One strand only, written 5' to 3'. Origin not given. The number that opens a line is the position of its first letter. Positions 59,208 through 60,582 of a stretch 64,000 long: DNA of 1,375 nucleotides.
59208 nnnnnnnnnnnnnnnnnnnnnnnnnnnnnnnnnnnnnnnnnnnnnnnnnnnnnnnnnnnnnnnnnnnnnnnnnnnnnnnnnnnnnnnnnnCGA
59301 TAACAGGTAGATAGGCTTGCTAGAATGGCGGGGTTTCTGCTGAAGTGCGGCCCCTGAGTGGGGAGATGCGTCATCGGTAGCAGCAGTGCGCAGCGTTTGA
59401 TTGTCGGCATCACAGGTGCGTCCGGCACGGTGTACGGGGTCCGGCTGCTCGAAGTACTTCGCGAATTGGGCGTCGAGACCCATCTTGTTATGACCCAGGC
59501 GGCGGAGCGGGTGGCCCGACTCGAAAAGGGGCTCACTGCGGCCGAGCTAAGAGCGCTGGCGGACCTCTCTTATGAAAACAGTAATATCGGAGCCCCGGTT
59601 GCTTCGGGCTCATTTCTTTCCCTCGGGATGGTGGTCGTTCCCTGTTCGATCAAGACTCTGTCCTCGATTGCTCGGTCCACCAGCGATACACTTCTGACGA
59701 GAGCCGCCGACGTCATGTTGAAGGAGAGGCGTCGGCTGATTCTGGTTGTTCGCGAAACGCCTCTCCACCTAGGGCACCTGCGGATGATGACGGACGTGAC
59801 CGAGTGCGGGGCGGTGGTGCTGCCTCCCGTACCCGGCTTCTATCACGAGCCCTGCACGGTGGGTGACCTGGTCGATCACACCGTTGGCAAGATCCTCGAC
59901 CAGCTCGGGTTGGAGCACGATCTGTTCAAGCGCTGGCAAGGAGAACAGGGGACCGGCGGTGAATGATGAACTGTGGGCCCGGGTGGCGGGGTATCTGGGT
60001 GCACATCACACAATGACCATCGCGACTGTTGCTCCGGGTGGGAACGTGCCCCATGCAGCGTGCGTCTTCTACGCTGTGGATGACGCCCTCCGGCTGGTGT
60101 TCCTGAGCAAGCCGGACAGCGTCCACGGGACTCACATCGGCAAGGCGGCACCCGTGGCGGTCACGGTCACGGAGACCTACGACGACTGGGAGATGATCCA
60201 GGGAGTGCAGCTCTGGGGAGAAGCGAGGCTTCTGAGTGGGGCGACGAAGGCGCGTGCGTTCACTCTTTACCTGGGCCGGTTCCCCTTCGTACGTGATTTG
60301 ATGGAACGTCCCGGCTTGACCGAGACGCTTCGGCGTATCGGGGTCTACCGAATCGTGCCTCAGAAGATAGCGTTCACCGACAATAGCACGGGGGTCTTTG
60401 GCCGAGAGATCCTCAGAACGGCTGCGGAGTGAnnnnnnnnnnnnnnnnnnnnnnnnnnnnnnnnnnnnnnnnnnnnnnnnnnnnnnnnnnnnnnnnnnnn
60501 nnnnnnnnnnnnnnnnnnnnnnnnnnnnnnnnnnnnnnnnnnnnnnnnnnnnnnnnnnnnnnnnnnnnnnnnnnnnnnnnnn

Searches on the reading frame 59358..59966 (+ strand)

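Call 69: search_protein_families(library=pfam, proteins=[window:59358-59966:+], max_evalue=0.01)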
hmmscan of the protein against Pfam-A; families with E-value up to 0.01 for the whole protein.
window:59358-59966:+ (202 aa): 1 family
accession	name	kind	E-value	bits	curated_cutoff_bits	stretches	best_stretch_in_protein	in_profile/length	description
PF02441.25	Flavoprotein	-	6.7e-43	146.5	22.7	1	13-183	2-162/162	Flavoprotein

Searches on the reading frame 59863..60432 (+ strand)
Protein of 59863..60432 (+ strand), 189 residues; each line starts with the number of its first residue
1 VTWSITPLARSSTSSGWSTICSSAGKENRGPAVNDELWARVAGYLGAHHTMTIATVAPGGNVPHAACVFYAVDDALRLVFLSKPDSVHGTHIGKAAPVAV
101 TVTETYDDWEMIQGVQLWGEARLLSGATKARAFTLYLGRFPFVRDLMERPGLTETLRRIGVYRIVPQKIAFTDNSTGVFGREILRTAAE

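Call 69: search_protein_families(library=pfam, proteins=[window:59863-60432:+], max_evalue=0.01)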
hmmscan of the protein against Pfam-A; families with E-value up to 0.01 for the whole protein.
window:59863-60432:+ (189 aa): 1 family
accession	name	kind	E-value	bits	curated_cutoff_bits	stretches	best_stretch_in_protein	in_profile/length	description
PF01243.27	PNPOx_N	-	4.2e-08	34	28.1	1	42-133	6-85/120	Pyridoxamine 5'-phosphate oxidase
